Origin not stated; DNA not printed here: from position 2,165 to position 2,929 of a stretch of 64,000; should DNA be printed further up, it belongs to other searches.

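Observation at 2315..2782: NADAR (YbiA-like) protein, a candidate reverser of DNA ADP-ribosylation (anti-DarT)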

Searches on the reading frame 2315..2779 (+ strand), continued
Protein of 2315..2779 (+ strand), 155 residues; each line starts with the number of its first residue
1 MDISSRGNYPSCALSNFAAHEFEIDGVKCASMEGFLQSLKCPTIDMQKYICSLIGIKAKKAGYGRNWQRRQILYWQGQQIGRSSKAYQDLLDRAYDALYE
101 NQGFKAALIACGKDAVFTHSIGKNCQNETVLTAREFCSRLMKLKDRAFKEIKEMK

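Call 31: find_encoding_contigs(protein=window:2315-2779:+, flank=8000, max_places=5)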
Protein window:2315-2779:+ (155 aa): 23 contigs read that carry it; 5 places shown.
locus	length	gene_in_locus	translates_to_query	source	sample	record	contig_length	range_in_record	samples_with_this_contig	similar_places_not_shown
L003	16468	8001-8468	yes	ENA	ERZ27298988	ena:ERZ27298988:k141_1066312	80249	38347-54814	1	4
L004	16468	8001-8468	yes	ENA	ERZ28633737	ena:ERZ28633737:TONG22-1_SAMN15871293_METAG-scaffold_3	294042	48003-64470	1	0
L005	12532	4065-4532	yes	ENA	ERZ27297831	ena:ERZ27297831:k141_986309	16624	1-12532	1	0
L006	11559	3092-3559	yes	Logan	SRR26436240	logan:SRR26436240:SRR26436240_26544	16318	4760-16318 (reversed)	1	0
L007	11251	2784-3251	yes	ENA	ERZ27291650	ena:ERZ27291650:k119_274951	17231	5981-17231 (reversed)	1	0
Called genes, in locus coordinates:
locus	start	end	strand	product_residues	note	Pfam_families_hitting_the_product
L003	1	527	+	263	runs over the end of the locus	PF04055:Radical_SAM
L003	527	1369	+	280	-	PF04055:Radical_SAM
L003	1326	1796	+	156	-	-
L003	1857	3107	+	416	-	PF17767:NAPRTase_N, PF04095:NAPRTase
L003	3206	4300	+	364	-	-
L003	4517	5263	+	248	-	PF02540:NAD_synthase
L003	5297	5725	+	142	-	-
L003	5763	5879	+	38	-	-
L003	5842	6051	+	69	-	-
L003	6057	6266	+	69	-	-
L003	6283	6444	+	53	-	-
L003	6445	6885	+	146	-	PF04307:YdjM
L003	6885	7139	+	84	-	-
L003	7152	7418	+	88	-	-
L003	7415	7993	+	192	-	-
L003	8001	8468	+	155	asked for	PF08010:Phage_30_3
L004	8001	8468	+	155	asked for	PF08010:Phage_30_3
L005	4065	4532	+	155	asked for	PF08010:Phage_30_3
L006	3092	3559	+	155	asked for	PF08010:Phage_30_3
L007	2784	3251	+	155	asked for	PF08010:Phage_30_3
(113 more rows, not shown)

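Call 33: predict_structure(alignment_id=A2)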
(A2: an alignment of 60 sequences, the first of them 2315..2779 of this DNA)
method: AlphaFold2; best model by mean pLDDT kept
length: 155 residues; sequences in the alignment: 60
mean_pLDDT: 96.8   pTM: 0.91
mean pLDDT of the five models: 96.8, 96.4, 96.4, 96.2, 96.1
residues with pLDDT >= 90: 152; 70-90: 3; 50-70: 0; < 50: 0
segments of 3 or more residues with pLDDT < 50: none
pLDDT, mean of each block of 10 residues (from residue 1): 95 98 98 98 97 97 93 97 98 99 98 97 95 98 98 92
secondary structure, 60 per line:
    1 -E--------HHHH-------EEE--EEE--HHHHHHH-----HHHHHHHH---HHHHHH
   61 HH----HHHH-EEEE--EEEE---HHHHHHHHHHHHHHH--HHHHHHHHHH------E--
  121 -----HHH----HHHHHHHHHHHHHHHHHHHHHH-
elements in order: H11-14 E22-24 E27-29 H32-38 H44-51 H55-62 H67-70 E72-75 E78-81 H85-99 H102-111 H133-154

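Call 37: fold_search(model_id=the predicted structure, library=pdb)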
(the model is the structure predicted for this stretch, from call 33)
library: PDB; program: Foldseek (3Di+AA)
matches with E <= 10: 8; with E <= 0.001: 1
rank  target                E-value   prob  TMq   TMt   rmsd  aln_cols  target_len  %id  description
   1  2b3w_MODEL_1_A        2.5e-04  1.00  0.66  0.62   4.3       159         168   17  NMR structure of the E.coli protein YbiA, Northeast Structural Genomics target ET24. (released 2005-11-01)
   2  8bat                  2.2e-01  0.84  0.54  0.41   5.0       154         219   17  Geobacter lovleyi NADAR (released 2023-07-12)
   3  7xqe_B                6.0e+00  0.02  0.17  0.13  14.7       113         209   12  Crystal Structure of human RORgamma (C455E) LBD in complex with compound XY039 (released 2023-05-31)
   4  4ok0_A                6.8e+00  0.01  0.17  0.13  14.9       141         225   11  Crystal structure of putative nucleotidyltransferase from H. pylori (released 2014-04-09)
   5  7xqe_A                7.2e+00  0.02  0.15  0.12  14.3       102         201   11  Crystal Structure of human RORgamma (C455E) LBD in complex with compound XY039 (released 2023-05-31)
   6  3wqt_D                7.6e+00  0.02  0.18  0.09  16.4        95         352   16  Staphylococcus aureus FtsA complexed with AMPPNP (released 2014-10-08)
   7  2fsn_A                7.6e+00  0.01  0.19  0.12  14.0       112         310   14  Crystal structure of Ta0583, an archaeal actin homolog, complex with ADP (released 2006-04-18)
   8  8dwv_H                9.1e+00  0.03  0.12  0.06   3.4        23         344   17  Full-length wild type SPOP (released 2023-01-18)

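Call 40: search_protein_families(library=padloc, proteins=[window:2315-2779:+], max_evalue=10)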
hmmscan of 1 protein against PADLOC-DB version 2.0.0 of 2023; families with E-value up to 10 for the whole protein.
window:2315-2779:+ (155 aa): 1 family
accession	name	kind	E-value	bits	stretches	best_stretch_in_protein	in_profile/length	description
PDLC04643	PDC-M42C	-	0.018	13.3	1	13-77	15-81/158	-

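Call 41: search_dna_similar(query=window:2315-2779:+, collection=phages, mode=protein, max_rows=12, rows=best)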
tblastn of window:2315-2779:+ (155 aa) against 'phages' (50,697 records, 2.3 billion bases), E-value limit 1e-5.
Records with a match: 1507; places in all: 1508; records where one place covers at least 80% of the query: 1503.
Best place of each record, by identity: 60-80% 1; <60% 1506.
By first word of the organism name: Escherichia 596; Klebsiella 272; Shigella 82; Aeromonas 76; Acinetobacter 69; Vibrio 56; Enterobacter 54; Enterobacteria 48; Yersinia 33; Citrobacter 27; and 37 more.
By host as written in the record: Escherichia coli 258; - 174; Klebsiella pneumoniae 88; Escherichia coli B 28; Aeromonas salmonicida 27; Escherichia coli O157:H7 24; Escherichia coli str. K-12 substr. MG1655 22; Shigella sp. 21; and 381 more.
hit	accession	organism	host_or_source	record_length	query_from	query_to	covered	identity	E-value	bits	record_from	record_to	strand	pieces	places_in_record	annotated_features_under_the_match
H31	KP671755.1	Vibrio phage ValKK3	Vibrio alginolyticus ATCC 17749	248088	1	153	99%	56.9%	3e-49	174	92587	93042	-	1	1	hypothetical protein (x2) | putative 5'(3')-deoxyribonucleotidase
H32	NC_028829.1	Vibrio phage ValKK3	Vibrio alginolyticus ATCC 17749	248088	1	153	99%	56.9%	3e-49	174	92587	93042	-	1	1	hypothetical protein (x2) | putative 5'(3')-deoxyribonucleotidase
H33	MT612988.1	Vibrio phage vB_ValM_R10Z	Vibrio alginolyticus NBRC 15630 = ATCC ...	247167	1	153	99%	56.2%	8e-49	173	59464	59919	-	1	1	hypothetical protein (x2) | putative 5'(3')-deoxyribonucleotidase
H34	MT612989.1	Vibrio phage vB_ValM_R11Z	Vibrio alginolyticus NBRC 15630 = ATCC ...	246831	1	153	99%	56.2%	1e-48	172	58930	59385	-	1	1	hypothetical protein (x2) | putative 5'(3')-deoxyribonucleotidase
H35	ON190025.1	Vibrio phage PVA23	Vibrio sp.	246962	1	153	99%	56.2%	1e-48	172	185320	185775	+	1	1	putative 32.4 kDa protein | putative 12.4 kDa protein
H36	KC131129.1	Vibrio phage VH7D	Vibrio harveyi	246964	1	153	99%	56.2%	1e-48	172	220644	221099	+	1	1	putative 32.4 kDa protein | putative 5'(3')-deoxyribonucleotidase | putative 12.4 kDa protein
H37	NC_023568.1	Vibrio phage VH7D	Vibrio harveyi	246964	1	153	99%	56.2%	1e-48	172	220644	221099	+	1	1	putative 32.4 kDa protein | putative 5'(3')-deoxyribonucleotidase | putative 12.4 kDa protein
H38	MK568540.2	Vibrio phage Va3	Vibrio alginolyticus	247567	1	153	99%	56.2%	1e-48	172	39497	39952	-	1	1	putative 32.4 kDa protein | putative 5'(3')-deoxyribonucleotidase | putative 12.4 kDa protein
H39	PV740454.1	Vibrio phage CZ01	Vibrio natriegens Vmax (CCTCC PV ...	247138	1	153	99%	56.2%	2e-48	172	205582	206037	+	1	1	hypothetical protein (x2) | deoxyribonucleotidase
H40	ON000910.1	Vibrio phage XZ1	Vibrio alginolyticus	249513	1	153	99%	56.2%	2e-48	172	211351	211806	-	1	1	hypothetical protein (x3)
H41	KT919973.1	Vibrio phage phi-ST2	Vibrio alginolyticus V1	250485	1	153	99%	56.2%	2e-48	172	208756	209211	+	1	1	hypothetical protein (x2) | putative 5'(3')-deoxyribonucleotidase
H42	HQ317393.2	Vibrio phage nt-1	Vibrio natriegens HER1138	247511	1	153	99%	56.2%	2e-48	171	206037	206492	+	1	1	hypothetical protein | deoxyribonucleotidase | a-gt.4: hypothetical protein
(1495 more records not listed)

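Call 52: find_encoding_contigs(protein=P0027, flank=6000, max_places=2)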
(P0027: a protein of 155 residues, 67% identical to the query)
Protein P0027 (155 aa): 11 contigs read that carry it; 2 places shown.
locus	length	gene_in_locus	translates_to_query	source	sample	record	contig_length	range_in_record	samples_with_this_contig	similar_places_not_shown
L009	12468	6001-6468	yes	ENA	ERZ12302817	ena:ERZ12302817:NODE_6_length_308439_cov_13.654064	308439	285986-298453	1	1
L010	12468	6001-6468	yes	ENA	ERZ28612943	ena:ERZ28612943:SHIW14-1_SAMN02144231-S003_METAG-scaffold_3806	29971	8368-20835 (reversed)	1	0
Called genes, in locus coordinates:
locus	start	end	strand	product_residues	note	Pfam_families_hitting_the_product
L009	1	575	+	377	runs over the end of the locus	PF00996:GDI (faint), PF13450:NAD_binding_8, PF01593:Amino_oxidase (weak), PF03275:GLF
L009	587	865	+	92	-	-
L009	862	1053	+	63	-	-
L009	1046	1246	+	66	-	-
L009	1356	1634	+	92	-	-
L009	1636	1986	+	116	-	-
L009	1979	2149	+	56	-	-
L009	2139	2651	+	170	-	-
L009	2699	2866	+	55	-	-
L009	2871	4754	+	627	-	PF00004:AAA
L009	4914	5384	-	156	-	-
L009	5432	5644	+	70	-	-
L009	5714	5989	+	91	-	-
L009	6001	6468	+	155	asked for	PF08010:Phage_30_3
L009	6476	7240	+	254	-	-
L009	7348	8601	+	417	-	-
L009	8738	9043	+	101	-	-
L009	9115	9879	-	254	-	PF00293:NUDIX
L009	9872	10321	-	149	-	-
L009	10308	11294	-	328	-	PF04446:Thg1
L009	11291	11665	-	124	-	PF04519:Bactofilin (weak)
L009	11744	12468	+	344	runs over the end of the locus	-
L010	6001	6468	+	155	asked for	PF08010:Phage_30_3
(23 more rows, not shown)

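Call 53: find_encoding_contigs(protein=P0088, flank=6000, max_places=2)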
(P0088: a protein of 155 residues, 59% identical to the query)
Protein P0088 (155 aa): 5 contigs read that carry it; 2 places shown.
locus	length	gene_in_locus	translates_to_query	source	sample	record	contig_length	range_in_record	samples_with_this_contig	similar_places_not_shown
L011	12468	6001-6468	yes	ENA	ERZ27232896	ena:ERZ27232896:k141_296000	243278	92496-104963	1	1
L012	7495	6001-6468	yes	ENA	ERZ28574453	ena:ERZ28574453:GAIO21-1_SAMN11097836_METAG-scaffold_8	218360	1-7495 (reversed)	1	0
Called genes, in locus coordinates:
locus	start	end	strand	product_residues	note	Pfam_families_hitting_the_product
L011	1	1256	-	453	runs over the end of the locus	PF07603:Lcl_C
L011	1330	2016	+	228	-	-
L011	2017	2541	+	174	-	-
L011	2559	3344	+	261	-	PF13328:HD_4 (weak)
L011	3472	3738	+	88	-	-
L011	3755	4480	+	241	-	-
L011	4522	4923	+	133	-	-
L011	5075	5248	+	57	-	-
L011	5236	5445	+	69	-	-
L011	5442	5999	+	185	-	-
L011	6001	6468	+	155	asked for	PF08010:Phage_30_3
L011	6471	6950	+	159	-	-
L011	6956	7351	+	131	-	-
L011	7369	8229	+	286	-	PF13521:AAA_28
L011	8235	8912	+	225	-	-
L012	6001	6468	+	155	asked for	PF08010:Phage_30_3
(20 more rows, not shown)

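Call 54: find_encoding_contigs(protein=P0009, flank=6000, max_places=2)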
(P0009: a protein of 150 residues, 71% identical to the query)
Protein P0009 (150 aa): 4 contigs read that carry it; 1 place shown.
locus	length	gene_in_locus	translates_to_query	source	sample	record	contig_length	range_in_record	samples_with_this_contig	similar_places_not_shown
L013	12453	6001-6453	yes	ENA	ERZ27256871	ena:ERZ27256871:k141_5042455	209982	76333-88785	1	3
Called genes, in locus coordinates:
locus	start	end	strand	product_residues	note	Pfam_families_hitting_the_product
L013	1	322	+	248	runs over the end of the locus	-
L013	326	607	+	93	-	PF01176:eIF-1a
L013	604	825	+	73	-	-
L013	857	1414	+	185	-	-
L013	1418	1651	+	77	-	-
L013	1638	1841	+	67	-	-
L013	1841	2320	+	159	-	PF26869:Phage_T4_gp2 (weak)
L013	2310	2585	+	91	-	-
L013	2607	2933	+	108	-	-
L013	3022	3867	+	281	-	-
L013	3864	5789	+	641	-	PF02518:HATPase_c (weak), PF00204:DNA_gyraseB, PF01751:Toprim, PF00986:DNA_gyraseB_C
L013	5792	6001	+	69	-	-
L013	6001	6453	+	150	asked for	PF08010:Phage_30_3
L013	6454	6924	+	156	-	-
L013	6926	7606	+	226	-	-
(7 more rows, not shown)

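Call 61: search_protein_families(library=pfam, alignment_id=A2, max_evalue=1)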
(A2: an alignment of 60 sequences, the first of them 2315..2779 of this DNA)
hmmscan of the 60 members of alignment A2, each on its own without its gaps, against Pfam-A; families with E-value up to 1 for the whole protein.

A. member 1, window:2315-2779:+ (155 aa): 2 families
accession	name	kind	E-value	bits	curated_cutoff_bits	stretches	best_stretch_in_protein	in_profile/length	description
PF08010.17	Phage_30_3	-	2.5e-52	176.8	36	1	9-144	2-137/138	Bacteriophage protein GP30.3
PF22075.2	DUF6939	-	0.24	11.5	27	1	1-66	19-92/167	Family of unknown function (DUF6939)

B. families by the number of members that match (of 60 scanned): 31 families (the first 25 are shown)
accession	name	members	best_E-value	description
PF08010.17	Phage_30_3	60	1e-62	Bacteriophage protein GP30.3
PF08719.17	NADAR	12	7e-06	NADAR domain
PF13735.12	tRNA_NucTran2_2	12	0.019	tRNA nucleotidyltransferase domain 2 putative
PF22075.2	DUF6939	6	0.034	Family of unknown function (DUF6939)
PF01907.25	Ribosomal_L37e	4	0.0004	Ribosomal protein L37e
PF19421.4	Fry_C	4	0.02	Furry protein C-terminal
PF23159.1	WH_Rok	4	0.023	Repressor Rok winged helix domain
PF01342.26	SAND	3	0.012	SAND domain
PF12636.12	DUF3781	3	0.039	Protein of unknown function (DUF3781)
PF24657.1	DUF7646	2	0.039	Domain of unknown function (DUF7646)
PF10702.14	DUF2507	1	0.0095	Protein of unknown function (DUF2507)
PF01250.22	Ribosomal_S6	1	0.013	Ribosomal protein S6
PF01158.23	Ribosomal_L36e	1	0.019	Ribosomal protein L36e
PF22308.1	DUF6969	1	0.026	Domain of unknown function (DUF6969)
PF14466.11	PLCC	1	0.05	PLAT/LH2 and C2-like Ca2+-binding lipoprotein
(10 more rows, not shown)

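Call 64: list_cluster_members(proteins=[window:2315-2779:+, P0027, P0012, P0103, P0054, P0087])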
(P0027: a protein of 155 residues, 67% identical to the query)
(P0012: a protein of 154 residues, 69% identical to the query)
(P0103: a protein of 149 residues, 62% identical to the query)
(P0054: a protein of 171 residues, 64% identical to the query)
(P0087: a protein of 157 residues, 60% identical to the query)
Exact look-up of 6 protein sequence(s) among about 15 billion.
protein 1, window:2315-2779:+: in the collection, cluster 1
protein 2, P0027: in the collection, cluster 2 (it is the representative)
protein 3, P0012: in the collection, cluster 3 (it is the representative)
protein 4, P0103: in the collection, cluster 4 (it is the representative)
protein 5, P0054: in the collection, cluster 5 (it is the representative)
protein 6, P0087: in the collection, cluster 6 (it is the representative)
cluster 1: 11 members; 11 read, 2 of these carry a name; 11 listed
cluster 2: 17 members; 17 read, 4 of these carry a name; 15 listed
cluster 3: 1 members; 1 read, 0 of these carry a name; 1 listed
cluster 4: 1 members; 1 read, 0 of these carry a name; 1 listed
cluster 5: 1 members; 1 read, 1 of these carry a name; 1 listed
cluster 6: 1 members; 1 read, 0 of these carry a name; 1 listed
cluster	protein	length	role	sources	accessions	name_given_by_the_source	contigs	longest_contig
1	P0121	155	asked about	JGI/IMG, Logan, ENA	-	hypothetical protein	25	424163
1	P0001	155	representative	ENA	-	-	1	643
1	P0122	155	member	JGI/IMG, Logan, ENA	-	hypothetical protein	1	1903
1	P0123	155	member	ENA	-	-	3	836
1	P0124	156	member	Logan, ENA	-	-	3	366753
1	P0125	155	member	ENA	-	-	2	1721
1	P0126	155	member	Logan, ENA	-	-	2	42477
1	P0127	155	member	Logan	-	-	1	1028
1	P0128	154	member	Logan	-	-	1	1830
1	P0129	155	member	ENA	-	-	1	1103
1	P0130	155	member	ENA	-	-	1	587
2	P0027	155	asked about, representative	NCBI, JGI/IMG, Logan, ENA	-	-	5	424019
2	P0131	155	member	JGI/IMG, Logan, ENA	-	predicted NAD-dependent protein-ADP-ribosyltransferase YbiA (DUF1768 family)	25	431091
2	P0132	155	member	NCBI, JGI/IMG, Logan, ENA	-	predicted NAD-dependent protein-ADP-ribosyltransferase YbiA (DUF1768 family)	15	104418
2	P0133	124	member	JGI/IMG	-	hypothetical protein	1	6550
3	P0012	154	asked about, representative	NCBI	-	-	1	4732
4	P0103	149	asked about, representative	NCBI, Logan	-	-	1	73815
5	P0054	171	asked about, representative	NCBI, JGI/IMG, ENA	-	predicted NAD-dependent protein-ADP-ribosyltransferase YbiA (DUF1768 family)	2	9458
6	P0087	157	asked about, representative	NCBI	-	-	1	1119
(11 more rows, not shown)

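Call 70: find_related_loci(query=A2, collection=genome_contigs, flank=4000)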
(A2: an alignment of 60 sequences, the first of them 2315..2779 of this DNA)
Query A2 (155 aa) in genome_contigs; peptide patterns used: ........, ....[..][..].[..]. (x = any residue, [..] = any of these).
285 stretches matched a pattern; 258 encode a relative of the query (tblastn E <= 1e-3); the best 80 are kept; 80 distinct loci.
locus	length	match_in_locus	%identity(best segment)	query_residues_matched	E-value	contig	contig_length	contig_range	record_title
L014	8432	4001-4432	67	1-145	8e-64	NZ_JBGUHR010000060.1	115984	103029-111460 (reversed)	MAG: Fibrobacter sp. isolate ruminal_MAG_346 ruminal_MAG_346_contig_0060, whole genome shotgun sequence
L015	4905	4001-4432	67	1-145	7e-64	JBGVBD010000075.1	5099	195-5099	MAG: Prevotella sp. isolate ruminal_MAG_415 ruminal_MAG_415_contig_0075, whole genome shotgun sequence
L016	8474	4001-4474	58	1-155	2e-56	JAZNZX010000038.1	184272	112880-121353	MAG: Candidatus Fimenecus sp. isolate T1900044765_TS20190231.MAGScoT_cleanbin_000013 SGB_2408_k141_2709788, whole genome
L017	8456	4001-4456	58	1-153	1e-55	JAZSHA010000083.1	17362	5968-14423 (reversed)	MAG: Oscillospiraceae bacterium isolate T1900044576_TS20190042.MAGScoT_cleanbin_000063 SGB_502_k141_360612, whole genome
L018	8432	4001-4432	59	1-145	3e-55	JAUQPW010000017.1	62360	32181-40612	MAG: bacterium isolate JZ-2.bins.100.201901 NODE_830_length_62360_cov_1.483232, whole genome shotgun sequence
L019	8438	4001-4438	60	1-147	2e-54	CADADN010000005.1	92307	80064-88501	MAG: uncultured Prevotellaceae bacterium isolate RUG13201 genome assembly, contig: RUG13201_asm_5, whole genome shotgun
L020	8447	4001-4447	57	1-150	4e-54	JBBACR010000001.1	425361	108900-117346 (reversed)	MAG: Candidatus Pacearchaeota archaeon isolate SO_2017_LW1_53 NODE_4_length_425361_cov_5.697649_LW64-88_2017, whole geno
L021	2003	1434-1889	56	1-155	8e-55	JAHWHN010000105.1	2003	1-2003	MAG: Candidatus Woesearchaeota archaeon isolate MP5_1_678 k127_35998790, whole genome shotgun sequence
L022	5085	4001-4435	58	1-146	6e-54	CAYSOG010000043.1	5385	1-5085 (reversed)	MAG TPA_asm: uncultured Gammaproteobacteria bacterium isolate SRP200132_co1_489 genome assembly, contig: NODE_29667_leng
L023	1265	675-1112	59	1-146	2e-55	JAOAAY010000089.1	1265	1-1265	MAG: Candidatus Sumerlaeaceae bacterium isolate SKW162 NODE_87_length_1265_cov_8.119529, whole genome shotgun sequence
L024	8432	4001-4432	55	1-145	2e-52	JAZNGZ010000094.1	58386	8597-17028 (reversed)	MAG: Muribaculaceae bacterium isolate T1900044698_TS20190164.MAGScoT_cleanbin_000002 SGB_1787_k141_3180653, whole genome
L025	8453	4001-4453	55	1-150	2e-52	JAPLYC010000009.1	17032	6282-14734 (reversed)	MAG: Candidatus Parcubacteria bacterium isolate LacPavin_0920_SED3_MAG_40_21 LacPavin_0920_SED3_scaffold_404502, whole g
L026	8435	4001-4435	61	1-146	9e-52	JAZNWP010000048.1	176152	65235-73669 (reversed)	MAG: Acutalibacteraceae bacterium isolate T1900044783_TS20190249.MAGScoT_cleanbin_000004 SGB_2585_k141_185177, whole gen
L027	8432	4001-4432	54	1-145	2e-51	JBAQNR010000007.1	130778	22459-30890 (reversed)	MAG: Microgenomates group bacterium isolate MFD12002_ilm_asm_bin47 k127_73836, whole genome shotgun sequence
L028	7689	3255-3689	58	1-146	7e-54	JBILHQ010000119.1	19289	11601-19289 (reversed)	MAG: Saprospiraceae bacterium isolate ME2017-04-21_3300034107_group7_bin51 Rohwer_bin601_scaffold_708_c1, whole genome s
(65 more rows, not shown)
